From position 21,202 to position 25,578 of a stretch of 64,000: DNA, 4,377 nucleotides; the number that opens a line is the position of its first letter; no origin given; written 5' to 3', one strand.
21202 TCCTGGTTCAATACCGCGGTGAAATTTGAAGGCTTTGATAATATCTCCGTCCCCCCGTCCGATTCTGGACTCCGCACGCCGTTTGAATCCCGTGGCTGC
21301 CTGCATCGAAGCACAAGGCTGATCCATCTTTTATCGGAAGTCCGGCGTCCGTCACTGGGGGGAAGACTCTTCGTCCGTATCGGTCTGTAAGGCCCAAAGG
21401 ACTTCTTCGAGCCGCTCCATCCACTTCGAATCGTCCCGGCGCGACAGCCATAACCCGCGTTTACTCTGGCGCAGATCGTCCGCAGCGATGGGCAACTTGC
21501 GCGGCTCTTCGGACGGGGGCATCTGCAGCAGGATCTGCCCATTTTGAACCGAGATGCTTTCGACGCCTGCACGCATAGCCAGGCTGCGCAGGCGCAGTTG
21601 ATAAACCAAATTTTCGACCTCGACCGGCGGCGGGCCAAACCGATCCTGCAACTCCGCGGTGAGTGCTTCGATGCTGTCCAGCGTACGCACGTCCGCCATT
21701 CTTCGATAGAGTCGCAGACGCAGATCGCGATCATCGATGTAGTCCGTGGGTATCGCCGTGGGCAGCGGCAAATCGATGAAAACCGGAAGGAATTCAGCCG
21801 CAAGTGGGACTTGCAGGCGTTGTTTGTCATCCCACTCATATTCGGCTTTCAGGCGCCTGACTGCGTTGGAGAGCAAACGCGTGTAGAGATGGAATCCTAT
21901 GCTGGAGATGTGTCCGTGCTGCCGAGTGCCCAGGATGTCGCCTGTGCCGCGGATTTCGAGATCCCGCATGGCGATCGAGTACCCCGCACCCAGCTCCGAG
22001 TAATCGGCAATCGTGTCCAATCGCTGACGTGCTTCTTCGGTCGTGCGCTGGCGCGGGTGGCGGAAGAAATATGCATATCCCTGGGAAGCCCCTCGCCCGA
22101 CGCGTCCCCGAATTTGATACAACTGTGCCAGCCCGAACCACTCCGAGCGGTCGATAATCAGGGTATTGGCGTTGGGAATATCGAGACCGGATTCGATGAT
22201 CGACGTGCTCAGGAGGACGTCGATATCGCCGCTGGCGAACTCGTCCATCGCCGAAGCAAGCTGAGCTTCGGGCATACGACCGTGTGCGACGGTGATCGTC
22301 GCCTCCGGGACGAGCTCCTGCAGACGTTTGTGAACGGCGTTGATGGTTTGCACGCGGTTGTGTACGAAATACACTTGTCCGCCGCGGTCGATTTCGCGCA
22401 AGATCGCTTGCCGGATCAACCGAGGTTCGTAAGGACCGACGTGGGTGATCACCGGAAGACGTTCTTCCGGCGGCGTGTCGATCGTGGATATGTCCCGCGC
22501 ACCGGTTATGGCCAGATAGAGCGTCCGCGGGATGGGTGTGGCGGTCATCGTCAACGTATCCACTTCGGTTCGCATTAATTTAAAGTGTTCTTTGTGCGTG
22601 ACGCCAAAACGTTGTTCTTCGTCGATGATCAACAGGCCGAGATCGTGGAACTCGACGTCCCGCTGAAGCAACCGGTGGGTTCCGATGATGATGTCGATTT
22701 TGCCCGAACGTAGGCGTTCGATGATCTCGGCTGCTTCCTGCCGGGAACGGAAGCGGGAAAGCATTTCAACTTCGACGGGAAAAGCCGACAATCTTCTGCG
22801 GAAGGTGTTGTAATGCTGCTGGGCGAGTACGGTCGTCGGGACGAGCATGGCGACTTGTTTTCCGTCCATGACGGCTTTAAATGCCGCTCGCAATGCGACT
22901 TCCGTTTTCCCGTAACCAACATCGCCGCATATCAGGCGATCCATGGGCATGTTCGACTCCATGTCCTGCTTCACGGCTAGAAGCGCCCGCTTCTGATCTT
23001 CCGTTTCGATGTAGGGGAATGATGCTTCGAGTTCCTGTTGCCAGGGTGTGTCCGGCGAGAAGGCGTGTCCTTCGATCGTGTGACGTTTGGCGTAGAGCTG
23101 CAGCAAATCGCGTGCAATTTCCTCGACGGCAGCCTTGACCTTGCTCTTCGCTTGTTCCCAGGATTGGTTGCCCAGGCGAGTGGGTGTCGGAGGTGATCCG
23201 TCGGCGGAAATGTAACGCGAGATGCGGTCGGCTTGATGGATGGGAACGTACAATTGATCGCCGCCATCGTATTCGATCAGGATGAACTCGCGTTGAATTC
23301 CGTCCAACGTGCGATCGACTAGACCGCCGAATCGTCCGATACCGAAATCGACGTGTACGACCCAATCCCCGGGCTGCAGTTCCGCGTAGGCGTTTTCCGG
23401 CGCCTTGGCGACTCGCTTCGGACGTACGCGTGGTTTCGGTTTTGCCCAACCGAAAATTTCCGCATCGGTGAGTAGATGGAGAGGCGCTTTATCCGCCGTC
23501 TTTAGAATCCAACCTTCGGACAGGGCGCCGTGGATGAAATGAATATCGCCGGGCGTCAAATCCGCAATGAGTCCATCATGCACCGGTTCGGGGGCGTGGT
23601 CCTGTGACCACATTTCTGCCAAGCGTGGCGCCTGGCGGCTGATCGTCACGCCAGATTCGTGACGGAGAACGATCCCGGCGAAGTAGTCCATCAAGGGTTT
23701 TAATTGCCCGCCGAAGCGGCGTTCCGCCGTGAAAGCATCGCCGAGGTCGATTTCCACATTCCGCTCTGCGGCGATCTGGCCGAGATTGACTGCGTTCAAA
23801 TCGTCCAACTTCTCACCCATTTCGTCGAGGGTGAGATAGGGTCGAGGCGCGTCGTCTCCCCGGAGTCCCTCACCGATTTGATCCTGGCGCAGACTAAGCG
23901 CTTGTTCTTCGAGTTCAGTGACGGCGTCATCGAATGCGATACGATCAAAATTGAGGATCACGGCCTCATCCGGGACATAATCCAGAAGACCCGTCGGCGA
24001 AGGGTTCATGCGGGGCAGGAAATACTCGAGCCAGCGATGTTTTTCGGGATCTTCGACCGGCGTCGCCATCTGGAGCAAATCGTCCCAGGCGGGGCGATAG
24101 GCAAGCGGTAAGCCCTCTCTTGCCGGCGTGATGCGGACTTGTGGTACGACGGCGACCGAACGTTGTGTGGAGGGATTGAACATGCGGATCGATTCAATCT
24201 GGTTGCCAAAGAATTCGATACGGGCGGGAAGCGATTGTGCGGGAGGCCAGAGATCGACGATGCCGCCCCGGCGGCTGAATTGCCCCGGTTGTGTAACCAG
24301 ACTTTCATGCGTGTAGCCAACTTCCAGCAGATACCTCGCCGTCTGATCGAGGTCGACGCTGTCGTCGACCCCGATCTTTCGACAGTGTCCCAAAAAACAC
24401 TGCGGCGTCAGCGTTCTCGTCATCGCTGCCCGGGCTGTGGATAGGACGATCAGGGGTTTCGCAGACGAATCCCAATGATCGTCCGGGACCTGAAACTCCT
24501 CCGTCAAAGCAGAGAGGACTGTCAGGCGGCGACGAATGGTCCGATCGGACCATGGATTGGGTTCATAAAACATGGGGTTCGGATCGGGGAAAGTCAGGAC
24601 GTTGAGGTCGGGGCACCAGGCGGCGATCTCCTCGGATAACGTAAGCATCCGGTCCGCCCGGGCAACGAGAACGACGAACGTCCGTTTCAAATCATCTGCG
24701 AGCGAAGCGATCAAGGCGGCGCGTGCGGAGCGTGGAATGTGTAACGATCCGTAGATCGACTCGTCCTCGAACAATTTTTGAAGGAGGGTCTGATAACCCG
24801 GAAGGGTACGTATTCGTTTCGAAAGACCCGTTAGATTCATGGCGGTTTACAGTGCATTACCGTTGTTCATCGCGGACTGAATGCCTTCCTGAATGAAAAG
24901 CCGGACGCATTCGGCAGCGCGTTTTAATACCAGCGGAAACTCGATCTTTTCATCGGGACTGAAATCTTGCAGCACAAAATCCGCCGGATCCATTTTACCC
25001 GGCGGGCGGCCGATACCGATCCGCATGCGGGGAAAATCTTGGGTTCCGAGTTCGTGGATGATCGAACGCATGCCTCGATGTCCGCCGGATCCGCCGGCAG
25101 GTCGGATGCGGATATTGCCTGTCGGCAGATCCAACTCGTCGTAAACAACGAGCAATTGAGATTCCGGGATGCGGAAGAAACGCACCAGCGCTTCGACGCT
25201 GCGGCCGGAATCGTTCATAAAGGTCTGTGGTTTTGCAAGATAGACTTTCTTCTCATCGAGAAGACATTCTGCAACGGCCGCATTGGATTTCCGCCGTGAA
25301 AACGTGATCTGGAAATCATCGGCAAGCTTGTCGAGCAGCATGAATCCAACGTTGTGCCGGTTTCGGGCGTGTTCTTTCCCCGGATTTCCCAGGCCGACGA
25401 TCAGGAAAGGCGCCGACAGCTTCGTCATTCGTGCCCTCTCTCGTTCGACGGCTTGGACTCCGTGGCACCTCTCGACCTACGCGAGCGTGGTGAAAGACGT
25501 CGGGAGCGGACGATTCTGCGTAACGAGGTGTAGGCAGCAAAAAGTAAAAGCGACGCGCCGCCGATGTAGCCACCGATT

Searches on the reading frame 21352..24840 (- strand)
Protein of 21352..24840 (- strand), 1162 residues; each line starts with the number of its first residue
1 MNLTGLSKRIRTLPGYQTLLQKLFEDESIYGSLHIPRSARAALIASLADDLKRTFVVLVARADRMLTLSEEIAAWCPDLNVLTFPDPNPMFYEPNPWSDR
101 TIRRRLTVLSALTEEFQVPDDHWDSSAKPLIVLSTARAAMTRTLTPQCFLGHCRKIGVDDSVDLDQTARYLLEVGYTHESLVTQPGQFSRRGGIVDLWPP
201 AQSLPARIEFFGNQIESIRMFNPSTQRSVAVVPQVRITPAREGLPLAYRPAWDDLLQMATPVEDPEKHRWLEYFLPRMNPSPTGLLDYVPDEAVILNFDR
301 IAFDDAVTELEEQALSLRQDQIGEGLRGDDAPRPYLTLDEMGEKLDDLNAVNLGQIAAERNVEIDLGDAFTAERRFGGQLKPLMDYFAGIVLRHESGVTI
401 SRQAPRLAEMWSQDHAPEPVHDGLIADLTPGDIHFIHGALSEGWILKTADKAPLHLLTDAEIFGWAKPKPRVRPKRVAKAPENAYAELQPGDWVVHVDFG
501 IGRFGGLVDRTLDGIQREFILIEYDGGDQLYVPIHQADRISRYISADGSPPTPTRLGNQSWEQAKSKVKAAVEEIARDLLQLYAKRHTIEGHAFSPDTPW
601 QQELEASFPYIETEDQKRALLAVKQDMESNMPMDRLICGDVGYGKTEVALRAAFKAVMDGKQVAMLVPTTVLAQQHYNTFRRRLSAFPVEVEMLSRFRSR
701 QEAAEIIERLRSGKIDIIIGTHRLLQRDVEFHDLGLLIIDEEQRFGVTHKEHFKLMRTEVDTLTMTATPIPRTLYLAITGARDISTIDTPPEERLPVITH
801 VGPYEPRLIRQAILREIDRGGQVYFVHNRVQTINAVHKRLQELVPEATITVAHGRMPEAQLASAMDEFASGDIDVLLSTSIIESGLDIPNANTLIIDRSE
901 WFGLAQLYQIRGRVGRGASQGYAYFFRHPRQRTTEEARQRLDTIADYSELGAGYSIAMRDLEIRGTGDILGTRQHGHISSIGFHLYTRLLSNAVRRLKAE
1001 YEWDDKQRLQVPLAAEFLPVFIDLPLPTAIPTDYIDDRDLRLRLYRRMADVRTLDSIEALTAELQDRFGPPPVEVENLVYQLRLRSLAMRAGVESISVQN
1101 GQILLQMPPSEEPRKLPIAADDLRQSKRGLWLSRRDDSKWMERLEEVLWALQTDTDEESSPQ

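Call 37: search_protein_families(library=pfam, proteins=[window:21352-24840:-], max_evalue=0.00001)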
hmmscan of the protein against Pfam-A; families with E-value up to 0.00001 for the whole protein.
window:21352-24840:- (1162 aa): 7 families
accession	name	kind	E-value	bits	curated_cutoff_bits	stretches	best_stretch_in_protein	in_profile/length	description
PF00270.35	DEAD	-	3.1e-24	86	26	1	614-773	2-163/167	DEAD/DEAH box helicase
PF03461.20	TRCF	-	9.5e-24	84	25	1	1024-1111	1-88/95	TRCF domain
PF00271.37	Helicase_C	-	3.2e-22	79.3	23.5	1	813-916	10-108/110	Helicase conserved C-terminal domain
PF17757.6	UvrB_inter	-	1.1e-21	77.2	22.9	1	156-242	3-90/91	UvrB interaction domain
PF02559.22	CarD_TRCF_RID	-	7.7e-19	68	23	1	488-544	1-57/57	CarD-like/TRCF RID domain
PF04851.21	ResIII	-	3.7e-08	33.9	22.5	1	614-769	6-162/164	Type III restriction enzyme, res subunit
PF22590.2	Cas3-like_C_2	-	4.3e-06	27.4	27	0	820-916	2-103/106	CRISPR-associated nuclease/helicase Cas3, C-terminal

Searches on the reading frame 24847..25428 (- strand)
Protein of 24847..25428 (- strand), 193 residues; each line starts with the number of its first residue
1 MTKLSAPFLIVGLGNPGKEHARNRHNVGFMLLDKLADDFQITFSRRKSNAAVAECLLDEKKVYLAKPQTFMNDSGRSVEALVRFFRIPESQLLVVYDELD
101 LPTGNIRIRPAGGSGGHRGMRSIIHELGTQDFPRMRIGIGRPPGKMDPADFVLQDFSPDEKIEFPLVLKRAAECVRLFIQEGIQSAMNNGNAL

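Call 37: search_protein_families(library=pfam, proteins=[window:24847-25428:-], max_evalue=0.00001)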
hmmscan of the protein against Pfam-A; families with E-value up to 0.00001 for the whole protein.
window:24847-25428:- (193 aa): 1 family
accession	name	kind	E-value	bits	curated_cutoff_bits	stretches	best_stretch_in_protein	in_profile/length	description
PF01195.25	Pept_tRNA_hydro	-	1e-69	234.5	27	1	9-189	1-181/183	Peptidyl-tRNA hydrolase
